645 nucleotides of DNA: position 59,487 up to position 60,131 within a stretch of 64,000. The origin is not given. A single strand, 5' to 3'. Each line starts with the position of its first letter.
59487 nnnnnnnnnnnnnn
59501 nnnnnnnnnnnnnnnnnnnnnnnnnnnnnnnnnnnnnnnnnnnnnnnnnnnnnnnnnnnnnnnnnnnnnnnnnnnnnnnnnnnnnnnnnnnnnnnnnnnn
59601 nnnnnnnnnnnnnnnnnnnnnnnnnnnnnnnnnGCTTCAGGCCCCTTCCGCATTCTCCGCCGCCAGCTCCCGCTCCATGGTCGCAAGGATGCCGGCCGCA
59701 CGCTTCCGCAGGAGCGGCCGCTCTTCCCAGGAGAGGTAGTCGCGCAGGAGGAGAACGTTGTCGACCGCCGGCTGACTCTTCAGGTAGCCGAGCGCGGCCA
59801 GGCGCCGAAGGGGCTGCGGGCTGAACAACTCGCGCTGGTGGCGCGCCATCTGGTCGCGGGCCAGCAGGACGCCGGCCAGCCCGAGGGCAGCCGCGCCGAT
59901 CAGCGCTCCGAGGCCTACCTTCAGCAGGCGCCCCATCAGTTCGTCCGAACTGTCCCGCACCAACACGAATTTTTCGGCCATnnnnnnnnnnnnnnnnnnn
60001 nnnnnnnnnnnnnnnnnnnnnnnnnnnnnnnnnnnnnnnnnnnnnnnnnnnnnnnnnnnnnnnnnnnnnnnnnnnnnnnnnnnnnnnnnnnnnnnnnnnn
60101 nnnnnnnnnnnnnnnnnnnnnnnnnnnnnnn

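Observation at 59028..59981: MglA-like Ras GTPase (apparently lacking the catalytic Gln) embedded in the recR...pgsA operon with a small TM protein instead of MglB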

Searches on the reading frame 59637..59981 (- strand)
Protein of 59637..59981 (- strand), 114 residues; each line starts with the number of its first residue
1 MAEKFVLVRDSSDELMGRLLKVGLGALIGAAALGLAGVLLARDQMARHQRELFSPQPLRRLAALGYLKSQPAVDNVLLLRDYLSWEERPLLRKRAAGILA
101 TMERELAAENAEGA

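Call 3: search_protein_families(library=pfam, proteins=[window:59637-59981:-], max_evalue=0.1)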
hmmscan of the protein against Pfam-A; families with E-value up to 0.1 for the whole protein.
window:59637-59981:- (114 aa): 0 families

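Call 4: search_protein_families(library=ncbifam, proteins=[window:59637-59981:-], max_evalue=0.1)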
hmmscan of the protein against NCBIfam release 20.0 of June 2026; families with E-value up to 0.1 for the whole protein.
window:59637-59981:- (114 aa): 0 families

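Call 15: find_homologous_proteins(query=window:59637-59981:-, max_evalue=0.01)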
Query window:59637-59981:- (114 aa): 351 proteins with E <= 0.01 among 6020 candidates; the best 120 are listed.
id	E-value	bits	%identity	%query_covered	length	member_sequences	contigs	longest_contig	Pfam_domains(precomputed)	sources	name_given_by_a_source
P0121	2.1e-58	213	92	100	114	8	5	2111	-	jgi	jgi:hypothetical protein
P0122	3.4e-53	196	83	100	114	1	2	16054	-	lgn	-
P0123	4.3e-53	196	84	100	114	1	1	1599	-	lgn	-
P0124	7.1e-53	195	82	100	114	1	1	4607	-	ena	-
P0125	7.5e-53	195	82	100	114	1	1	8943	-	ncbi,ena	-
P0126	9.3e-53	195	84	100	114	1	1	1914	-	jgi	jgi:hypothetical protein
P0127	1.4e-52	194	82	100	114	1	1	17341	-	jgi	jgi:hypothetical protein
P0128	1.5e-52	194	82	100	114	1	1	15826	-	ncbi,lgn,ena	-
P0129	2.6e-52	193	83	100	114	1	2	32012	-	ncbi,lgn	-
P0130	3.2e-52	193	82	100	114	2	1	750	-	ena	-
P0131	5.3e-52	192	82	100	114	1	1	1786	-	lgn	-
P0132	7.4e-52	192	82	100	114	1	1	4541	-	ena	-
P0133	8.6e-52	192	81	100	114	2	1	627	-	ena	-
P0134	1.5e-51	191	81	100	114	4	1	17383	-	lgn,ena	-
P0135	1.8e-51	191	82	100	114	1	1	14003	-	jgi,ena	-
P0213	5.7e-34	134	66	85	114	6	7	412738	-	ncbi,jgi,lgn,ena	jgi:hypothetical protein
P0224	1.5e-33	133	63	97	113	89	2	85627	-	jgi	jgi:hypothetical protein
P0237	3.2e-33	132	62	100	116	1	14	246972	-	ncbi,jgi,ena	jgi:hypothetical protein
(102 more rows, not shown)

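Call 16: find_encoding_contigs(protein=P0213, flank=5000, max_places=2)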
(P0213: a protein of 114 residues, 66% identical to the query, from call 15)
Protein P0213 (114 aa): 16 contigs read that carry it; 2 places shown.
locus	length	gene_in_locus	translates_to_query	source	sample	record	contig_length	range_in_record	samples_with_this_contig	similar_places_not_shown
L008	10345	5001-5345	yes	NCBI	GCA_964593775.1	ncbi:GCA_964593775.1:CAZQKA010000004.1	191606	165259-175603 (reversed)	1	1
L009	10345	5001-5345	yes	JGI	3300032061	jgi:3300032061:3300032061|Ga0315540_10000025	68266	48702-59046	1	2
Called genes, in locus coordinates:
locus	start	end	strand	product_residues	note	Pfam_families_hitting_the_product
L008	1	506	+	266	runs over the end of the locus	PF23023:Anti-Pycsar_Apyc1, PF00753:Lactamase_B, PF12706:Lactamase_B_2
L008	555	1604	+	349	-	PF18152:DAHP_snth_FXD, PF00793:DAHP_synth_1, PF03102:NeuB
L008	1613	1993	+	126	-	PF02021:UPF0102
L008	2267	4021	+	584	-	PF05496:RuvB_N (weak), PF13177:DNA_pol3_delta2, PF13401:AAA_22 (weak), PF00004:AAA, PF22608:DNAX_ATPase_lid, PF12169:DNA_pol3_gamma3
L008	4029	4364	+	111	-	PF02575:YbaB_DNA_bd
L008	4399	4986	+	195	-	PF21176:RecR_HhH, PF02132:RecR_ZnF, PF01751:Toprim, PF13662:Toprim_4, PF21175:RecR_C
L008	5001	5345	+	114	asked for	-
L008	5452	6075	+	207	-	PF01066:CDP-OH_P_transf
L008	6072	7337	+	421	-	PF00994:MoCF_biosynth, PF02464:CinA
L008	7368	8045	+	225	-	PF01025:GrpE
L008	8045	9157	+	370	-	PF00226:DnaJ, PF01556:DnaJ_C, PF00684:DnaJ_CXXCXGXG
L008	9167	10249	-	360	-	PF03054:tRNA_Me_trans, PF20259:tRNA_Me_trans_M, PF20258:tRNA_Me_trans_C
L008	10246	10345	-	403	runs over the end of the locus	PF00266:Aminotran_5, PF01212:Beta_elim_lyase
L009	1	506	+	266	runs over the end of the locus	PF23023:Anti-Pycsar_Apyc1, PF00753:Lactamase_B, PF12706:Lactamase_B_2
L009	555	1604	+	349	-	PF18152:DAHP_snth_FXD, PF00793:DAHP_synth_1, PF03102:NeuB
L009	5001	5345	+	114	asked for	-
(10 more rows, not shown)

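Call 17: find_encoding_contigs(protein=P0237, flank=5000, max_places=2)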
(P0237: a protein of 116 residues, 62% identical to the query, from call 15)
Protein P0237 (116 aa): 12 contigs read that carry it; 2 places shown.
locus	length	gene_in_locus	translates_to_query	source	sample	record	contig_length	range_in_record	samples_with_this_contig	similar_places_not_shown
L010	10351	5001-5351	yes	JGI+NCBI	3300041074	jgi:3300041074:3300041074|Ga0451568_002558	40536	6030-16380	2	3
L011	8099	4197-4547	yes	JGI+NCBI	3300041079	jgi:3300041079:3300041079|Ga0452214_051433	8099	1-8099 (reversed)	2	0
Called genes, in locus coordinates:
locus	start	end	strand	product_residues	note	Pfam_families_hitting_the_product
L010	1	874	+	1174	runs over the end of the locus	PF02463:SMC_N, PF13175:AAA_15, PF13304:AAA_21 (faint), PF13476:AAA_23, PF24161:CCDC39 (faint)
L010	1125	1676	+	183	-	PF12706:Lactamase_B_2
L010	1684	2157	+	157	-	PF02021:UPF0102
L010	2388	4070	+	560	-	PF05496:RuvB_N (weak), PF13177:DNA_pol3_delta2, PF13401:AAA_22 (weak), PF00004:AAA, PF22608:DNAX_ATPase_lid, PF12169:DNA_pol3_gamma3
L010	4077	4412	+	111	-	PF02575:YbaB_DNA_bd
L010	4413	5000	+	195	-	PF21176:RecR_HhH, PF02132:RecR_ZnF (weak), PF01751:Toprim, PF13662:Toprim_4, PF21175:RecR_C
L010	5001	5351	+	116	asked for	-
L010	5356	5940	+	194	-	PF00025:Arf (weak)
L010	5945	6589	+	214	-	PF01066:CDP-OH_P_transf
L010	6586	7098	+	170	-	PF02464:CinA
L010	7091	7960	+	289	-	PF12146:Hydrolase_4, PF00561:Abhydrolase_1, PF12697:Abhydrolase_6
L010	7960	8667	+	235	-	PF01025:GrpE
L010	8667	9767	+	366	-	PF00226:DnaJ, PF01556:DnaJ_C, PF00684:DnaJ_CXXCXGXG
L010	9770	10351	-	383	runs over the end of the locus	PF03054:tRNA_Me_trans, PF20259:tRNA_Me_trans_M, PF20258:tRNA_Me_trans_C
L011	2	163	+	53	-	?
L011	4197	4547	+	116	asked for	-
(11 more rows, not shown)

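Call 18: find_encoding_contigs(protein=P0224, flank=5000, max_places=2)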
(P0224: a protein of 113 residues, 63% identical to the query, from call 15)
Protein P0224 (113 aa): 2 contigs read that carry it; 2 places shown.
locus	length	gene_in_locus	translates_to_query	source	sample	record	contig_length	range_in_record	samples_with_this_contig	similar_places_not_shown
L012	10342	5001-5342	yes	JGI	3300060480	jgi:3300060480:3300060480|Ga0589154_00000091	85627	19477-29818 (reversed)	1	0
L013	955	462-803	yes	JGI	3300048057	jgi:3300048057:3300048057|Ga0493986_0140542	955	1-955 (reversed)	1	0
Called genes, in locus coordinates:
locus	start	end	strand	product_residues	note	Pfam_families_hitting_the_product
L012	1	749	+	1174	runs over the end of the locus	PF02463:SMC_N, PF13175:AAA_15, PF13304:AAA_21 (faint), PF13476:AAA_23, PF24161:CCDC39 (weak)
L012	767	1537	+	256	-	PF23023:Anti-Pycsar_Apyc1, PF00753:Lactamase_B, PF12706:Lactamase_B_2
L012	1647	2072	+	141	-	PF02021:UPF0102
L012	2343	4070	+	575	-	PF05496:RuvB_N (weak), PF13177:DNA_pol3_delta2, PF13401:AAA_22, PF00004:AAA, PF22608:DNAX_ATPase_lid, PF12169:DNA_pol3_gamma3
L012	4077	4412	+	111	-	PF02575:YbaB_DNA_bd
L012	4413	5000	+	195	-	PF21176:RecR_HhH, PF02132:RecR_ZnF (weak), PF01751:Toprim, PF13662:Toprim_4, PF21175:RecR_C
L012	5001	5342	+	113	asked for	-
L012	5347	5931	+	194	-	PF00025:Arf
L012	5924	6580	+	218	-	PF01066:CDP-OH_P_transf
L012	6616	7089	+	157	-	PF02464:CinA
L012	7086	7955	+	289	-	PF12146:Hydrolase_4, PF00561:Abhydrolase_1, PF12697:Abhydrolase_6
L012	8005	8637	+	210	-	PF01025:GrpE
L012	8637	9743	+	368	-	PF00226:DnaJ, PF01556:DnaJ_C, PF00684:DnaJ_CXXCXGXG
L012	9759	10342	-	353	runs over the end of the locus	PF03054:tRNA_Me_trans, PF20259:tRNA_Me_trans_M, PF20258:tRNA_Me_trans_C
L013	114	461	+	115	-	PF01751:Toprim, PF13662:Toprim_4, PF21175:RecR_C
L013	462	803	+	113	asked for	-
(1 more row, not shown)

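Call 24: search_solved_structures(query=A2, max_evalue=10, show_alignments=3)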
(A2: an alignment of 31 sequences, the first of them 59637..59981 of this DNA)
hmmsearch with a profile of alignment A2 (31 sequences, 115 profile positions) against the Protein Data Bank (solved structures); distinct sequences matched with E-value up to 10: 0.

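Call 25: find_related_loci(query=A2, collection=genome_contigs, flank=4000)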
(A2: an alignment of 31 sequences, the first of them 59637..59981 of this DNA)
Query A2 (114 aa) in genome_contigs; peptide patterns used: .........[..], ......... (x = any residue, [..] = any of these).
302 stretches matched a pattern; 273 encode a relative of the query (tblastn E <= 1e-3); the best 80 are kept; 80 distinct loci.
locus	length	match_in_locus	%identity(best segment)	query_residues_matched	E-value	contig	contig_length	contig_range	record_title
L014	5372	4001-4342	82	1-114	8e-59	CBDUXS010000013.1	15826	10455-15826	MAG TPA_asm: uncultured bacterium isolate SRR22302371_binner13_Refined_94 genome assembly, contig: ERZ26661859.2529, who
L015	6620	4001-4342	82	1-114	2e-58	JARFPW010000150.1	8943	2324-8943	MAG: Gemmatimonadota bacterium isolate MAG_Ve_Sed_08 k141_1390183, whole genome shotgun sequence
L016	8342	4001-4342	80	1-114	3e-55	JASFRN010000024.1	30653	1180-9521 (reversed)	MAG: Gemmatimonadales bacterium isolate D1103M02metaG_Bin_333 D1103M02metaG_FD_scaffold_137_c1, whole genome shotgun seq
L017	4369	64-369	83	1-102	5e-52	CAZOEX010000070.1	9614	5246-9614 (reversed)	MAG TPA_asm: uncultured Gemmatimonadota bacterium isolate SRP304980_co1_107 genome assembly, contig: NODE_5242_length_96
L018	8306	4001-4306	75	1-102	1e-46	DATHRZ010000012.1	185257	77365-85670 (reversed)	MAG TPA_asm: Gemmatimonadota bacterium isolate SMAG_U16038 k141_520381, whole genome shotgun sequence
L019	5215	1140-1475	64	1-114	2e-43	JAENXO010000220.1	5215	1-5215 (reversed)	MAG: Gemmatimonadetes bacterium isolate 14_8_m_bin36 k141_104396_length_5215_cov_180.8023, whole genome shotgun sequence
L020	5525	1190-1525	64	1-114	2e-43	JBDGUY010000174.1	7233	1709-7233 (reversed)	MAG: Gemmatimonadota bacterium isolate M3-10_Bin_137 M3-10_Bin_137_scaffold_93782, whole genome shotgun sequence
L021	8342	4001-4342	66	1-114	3e-43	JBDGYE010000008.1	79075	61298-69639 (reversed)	MAG: Gemmatimonadota bacterium isolate M3-30_Bin_363 M3-30_Bin_363_scaffold_632, whole genome shotgun sequence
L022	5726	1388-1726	64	1-114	1e-42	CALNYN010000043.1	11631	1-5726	MAG: uncultured Gemmatimonadota bacterium isolate LOGT_bin.0093 genome assembly, contig: contig_75761, whole genome shot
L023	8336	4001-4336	61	1-114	3e-42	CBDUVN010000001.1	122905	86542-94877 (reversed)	MAG TPA_asm: uncultured bacterium isolate SRR21487738_binner123_Refined_62 genome assembly, contig: ERZ25083882.5, whole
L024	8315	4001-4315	67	1-106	2e-41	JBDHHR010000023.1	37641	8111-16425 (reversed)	MAG: Gemmatimonadota bacterium isolate M8-62_Bin_238 M8-62_Bin_238_scaffold_3663, whole genome shotgun sequence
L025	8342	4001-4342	64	1-113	1e-41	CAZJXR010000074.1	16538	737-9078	MAG TPA_asm: uncultured Gemmatimonadota bacterium isolate SRP321284_co1_33 genome assembly, contig: NODE_4206_length_165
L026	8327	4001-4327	65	1-111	7e-41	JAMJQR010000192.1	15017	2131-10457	MAG: Candidatus Benthicola marisminoris isolate Bin_S162_007 Contig_S162_2007768, whole genome shotgun sequence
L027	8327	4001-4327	65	1-111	1e-40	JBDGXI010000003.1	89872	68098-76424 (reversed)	MAG: Gemmatimonadota bacterium isolate M3-22_Bin_71 M3-22_Bin_71_scaffold_542, whole genome shotgun sequence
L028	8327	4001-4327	64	1-111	2e-40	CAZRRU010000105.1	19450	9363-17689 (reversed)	MAG TPA_asm: uncultured Gemmatimonadota bacterium isolate binchicken_co231_243 genome assembly, contig: k141_151945, who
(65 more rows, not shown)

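Call 32: predict_structure(alignment_id=A2)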
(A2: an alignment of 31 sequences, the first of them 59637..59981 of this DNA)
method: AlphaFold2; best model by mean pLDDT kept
length: 114 residues; sequences in the alignment: 31
mean_pLDDT: 82.6   pTM: 0.55
mean pLDDT of the five models: 82.6, 79.0, 78.2, 73.2, 73.2
residues with pLDDT >= 90: 43; 70-90: 55; 50-70: 7; < 50: 9
segments of 3 or more residues with pLDDT < 50: 1-9
pLDDT, mean of each block of 10 residues (from residue 1): 46 70 89 93 82 83 90 90 89 94 89 67
secondary structure, 60 per line:
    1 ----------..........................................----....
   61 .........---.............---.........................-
elements in order: H11-52 H57-69 H73-85 H89-113

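Call 37: fold_search(model_id=the predicted structure, library=pdb)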
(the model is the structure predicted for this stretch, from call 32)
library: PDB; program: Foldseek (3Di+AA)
matches with E <= 10: 156; with E <= 0.001: 0
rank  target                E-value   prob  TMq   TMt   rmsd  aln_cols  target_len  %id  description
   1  7y17_C                9.7e-01  0.75  0.42  0.15   7.4        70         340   16  Crystal structure of ribosomal ITS2 pre-rRNA processing complex from Cyberlindnera jadinii (released 2023-06-14)
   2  5xw7_C                1.9e+00  0.33  0.34  0.18   6.7        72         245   24  Crystal structure of the flexible tandem repeat domain of bacterial cellulose synthase subunit C (released 2017-11-01)
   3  7rsu_A                2.0e+00  0.28  0.27  0.04   9.6        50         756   14  TNA polymerase, n+2 product (released 2021-10-27)
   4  5yny_D                2.0e+00  0.12  0.31  0.32  24.8       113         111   11  Structure of house dust mite allergen Der F 21 in PEG2KMME (released 2019-03-13)
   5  2n3a_MODEL_1_B        2.2e+00  0.35  0.39  0.53   7.5        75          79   12  Solution structure of LEDGF/p75 IBD in complex with POGZ peptide (1389-1404) (released 2015-08-19)
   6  8otz_DP               2.2e+00  0.13  0.35  0.21  25.8       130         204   18  48-nm repeat of the native axonemal doublet microtubule from bovine sperm (released 2023-11-22)
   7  7v9n                  2.3e+00  0.63  0.36  0.05   1.2        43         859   28  Crystal structure of the lanthipeptide zinc-metallopeptidase EryP from saccharopolyspora erythraea in closed state (released 2022-05-11)
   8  2vkj_A                2.3e+00  0.47  0.36  0.39   2.4        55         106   13  Structure of the soluble domain of the membrane protein TM1634 from Thermotoga maritima (released 2008-04-08)
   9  5fvl_A                2.3e+00  0.12  0.22  0.27   4.2        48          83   21  Crystal structure of Vps4-Vps20 complex from S.cerevisiae (released 2016-04-27)
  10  4gk0_E                2.5e+00  0.12  0.31  0.34   6.2        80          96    9  Crystal structure of human Rev3-Rev7-Rev1 complex (released 2013-03-13)
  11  5xw7_D                2.6e+00  0.18  0.32  0.17   9.1        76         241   24  Crystal structure of the flexible tandem repeat domain of bacterial cellulose synthase subunit C (released 2017-11-01)
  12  9o8u_E                2.8e+00  0.11  0.27  0.05  17.9        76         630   14  (1-methylalkyl)succinate synthase alpha-beta-gamma-delta complex with bound fumarate (released 2025-07-23)
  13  5h78_A                3.2e+00  0.21  0.42  0.26  15.5       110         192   11  Crystal structure of the PKA-DHR14 fusion protein (released 2017-06-28)
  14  7z8n_A                3.2e+00  0.12  0.37  0.16  23.1       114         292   16  GacS histidine kinase from Pseudomonas aeruginosa (released 2022-07-13)
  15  2vko_A                3.4e+00  0.25  0.31  0.34   3.8        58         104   14  Structure of the soluble domain of the membrane protein TM1634 from Thermotoga maritima (released 2008-04-08)
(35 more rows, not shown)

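Call 50: search_protein_representatives(alignment_id=A2)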
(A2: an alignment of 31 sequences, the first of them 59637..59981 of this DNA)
Query: 31 sequences, 115 profile positions. Proteins with E-value up to 0.001 (for the whole library): 166; up to 1e-10: 97; up to 1e-30: 5. The best 150 are listed.
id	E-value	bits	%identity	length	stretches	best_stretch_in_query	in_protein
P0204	5.8e-50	184.3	-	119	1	9-114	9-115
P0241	1.0e-42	160.9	-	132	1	11-111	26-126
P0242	1.2e-33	131.7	-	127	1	12-112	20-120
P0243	5.6e-33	129.5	-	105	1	18-110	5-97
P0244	7.5e-32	125.9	-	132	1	7-110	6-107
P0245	1.9e-29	118.1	-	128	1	20-111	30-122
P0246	1.3e-25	105.8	-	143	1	24-114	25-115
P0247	3.0e-25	104.6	-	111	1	18-108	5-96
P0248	4.8e-25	103.9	-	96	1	37-110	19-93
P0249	7.0e-25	103.4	-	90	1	27-106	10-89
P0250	1.0e-24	102.9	-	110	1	18-108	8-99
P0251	1.5e-24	102.4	-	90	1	45-100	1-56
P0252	1.9e-24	102.0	-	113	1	7-105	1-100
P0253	3.3e-24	101.2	-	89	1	23-106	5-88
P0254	4.2e-24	100.9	-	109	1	20-107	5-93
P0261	8.8e-19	83.7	-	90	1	24-105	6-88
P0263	1.4e-18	83.1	-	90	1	19-106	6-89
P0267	1.4e-17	79.9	-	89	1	23-106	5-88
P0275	1.7e-16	76.4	-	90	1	21-106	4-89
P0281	4.1e-16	75.1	-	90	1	25-106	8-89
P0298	3.9e-14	68.8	-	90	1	23-107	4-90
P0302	5.8e-14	68.2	-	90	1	28-106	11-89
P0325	1.7e-11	60.3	-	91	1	24-106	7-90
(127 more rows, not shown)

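Call 52: find_encoding_contigs(protein=P0249, flank=4000, max_places=2)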
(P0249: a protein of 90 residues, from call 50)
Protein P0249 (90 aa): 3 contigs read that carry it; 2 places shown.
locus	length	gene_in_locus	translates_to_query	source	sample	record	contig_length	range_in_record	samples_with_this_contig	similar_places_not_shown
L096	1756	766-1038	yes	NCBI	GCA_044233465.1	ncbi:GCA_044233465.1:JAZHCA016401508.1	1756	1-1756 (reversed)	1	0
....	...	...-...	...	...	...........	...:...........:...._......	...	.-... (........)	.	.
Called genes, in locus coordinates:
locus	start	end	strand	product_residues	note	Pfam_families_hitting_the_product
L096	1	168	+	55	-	?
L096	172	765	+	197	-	PF14520:HHH_5 (faint), PF21176:RecR_HhH, PF02132:RecR_ZnF, PF01751:Toprim, PF13662:Toprim_4, PF21175:RecR_C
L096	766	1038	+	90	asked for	-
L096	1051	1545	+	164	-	PF03259:Robl_LC7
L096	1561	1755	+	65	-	?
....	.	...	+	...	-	?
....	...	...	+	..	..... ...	-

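Call 59: list_cluster_members(proteins=[P0253, P0261, P0263, P0267, P0275, P0281, P0298, P0302, P0325, P0246])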
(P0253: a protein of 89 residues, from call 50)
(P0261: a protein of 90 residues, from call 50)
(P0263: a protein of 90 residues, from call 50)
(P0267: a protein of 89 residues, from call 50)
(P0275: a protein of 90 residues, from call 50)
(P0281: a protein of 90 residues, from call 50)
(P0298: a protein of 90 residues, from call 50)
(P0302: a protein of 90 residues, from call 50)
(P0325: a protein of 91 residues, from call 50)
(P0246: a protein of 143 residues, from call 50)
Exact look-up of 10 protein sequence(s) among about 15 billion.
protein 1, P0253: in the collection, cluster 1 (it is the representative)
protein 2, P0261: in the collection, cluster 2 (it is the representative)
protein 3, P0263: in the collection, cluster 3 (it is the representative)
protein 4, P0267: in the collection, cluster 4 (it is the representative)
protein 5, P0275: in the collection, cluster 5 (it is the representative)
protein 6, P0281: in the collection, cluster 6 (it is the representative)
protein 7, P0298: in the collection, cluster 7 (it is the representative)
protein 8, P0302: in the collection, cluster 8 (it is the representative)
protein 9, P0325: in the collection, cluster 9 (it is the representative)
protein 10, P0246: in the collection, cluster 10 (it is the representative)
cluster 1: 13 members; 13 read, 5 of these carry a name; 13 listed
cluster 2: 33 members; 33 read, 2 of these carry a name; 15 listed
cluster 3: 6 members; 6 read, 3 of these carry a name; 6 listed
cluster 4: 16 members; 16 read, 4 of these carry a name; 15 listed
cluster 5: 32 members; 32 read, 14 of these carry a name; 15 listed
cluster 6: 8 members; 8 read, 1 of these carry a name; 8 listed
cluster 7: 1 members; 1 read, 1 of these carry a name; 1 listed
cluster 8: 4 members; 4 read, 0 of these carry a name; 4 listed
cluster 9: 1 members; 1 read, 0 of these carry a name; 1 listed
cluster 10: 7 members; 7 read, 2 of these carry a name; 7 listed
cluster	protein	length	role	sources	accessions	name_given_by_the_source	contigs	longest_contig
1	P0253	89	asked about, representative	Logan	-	-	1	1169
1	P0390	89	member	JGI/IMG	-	hypothetical protein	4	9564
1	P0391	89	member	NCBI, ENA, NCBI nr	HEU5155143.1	MAG TPA: hypothetical protein VFU03_10465 [Gemmatimonadales bacterium] | hypothetical protein [Gemmatimonadales bacterium]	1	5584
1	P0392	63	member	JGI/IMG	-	hypothetical protein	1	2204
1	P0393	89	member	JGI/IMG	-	hypothetical protein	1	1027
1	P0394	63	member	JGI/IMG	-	hypothetical protein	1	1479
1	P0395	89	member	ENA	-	-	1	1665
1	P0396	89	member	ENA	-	-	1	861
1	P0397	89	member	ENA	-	-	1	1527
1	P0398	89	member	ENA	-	-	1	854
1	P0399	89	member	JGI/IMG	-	-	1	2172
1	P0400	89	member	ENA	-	-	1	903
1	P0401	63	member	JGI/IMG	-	-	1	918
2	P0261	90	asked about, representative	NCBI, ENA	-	-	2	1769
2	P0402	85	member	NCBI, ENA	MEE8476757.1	MAG: hypothetical protein V3S19_00220 [Gemmatimonadales bacterium]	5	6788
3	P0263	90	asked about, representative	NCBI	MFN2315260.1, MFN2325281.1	MAG: hypothetical protein ABR551_05305 [Gemmatimonadales bacterium]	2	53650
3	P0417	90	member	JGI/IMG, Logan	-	hypothetical protein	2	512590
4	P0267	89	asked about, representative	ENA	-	-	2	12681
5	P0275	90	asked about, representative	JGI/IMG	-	hypothetical protein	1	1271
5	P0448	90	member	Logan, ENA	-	-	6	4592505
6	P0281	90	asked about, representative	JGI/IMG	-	hypothetical protein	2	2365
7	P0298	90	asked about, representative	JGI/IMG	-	hypothetical protein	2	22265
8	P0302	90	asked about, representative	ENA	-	-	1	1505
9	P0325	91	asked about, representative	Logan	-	-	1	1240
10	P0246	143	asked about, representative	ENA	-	-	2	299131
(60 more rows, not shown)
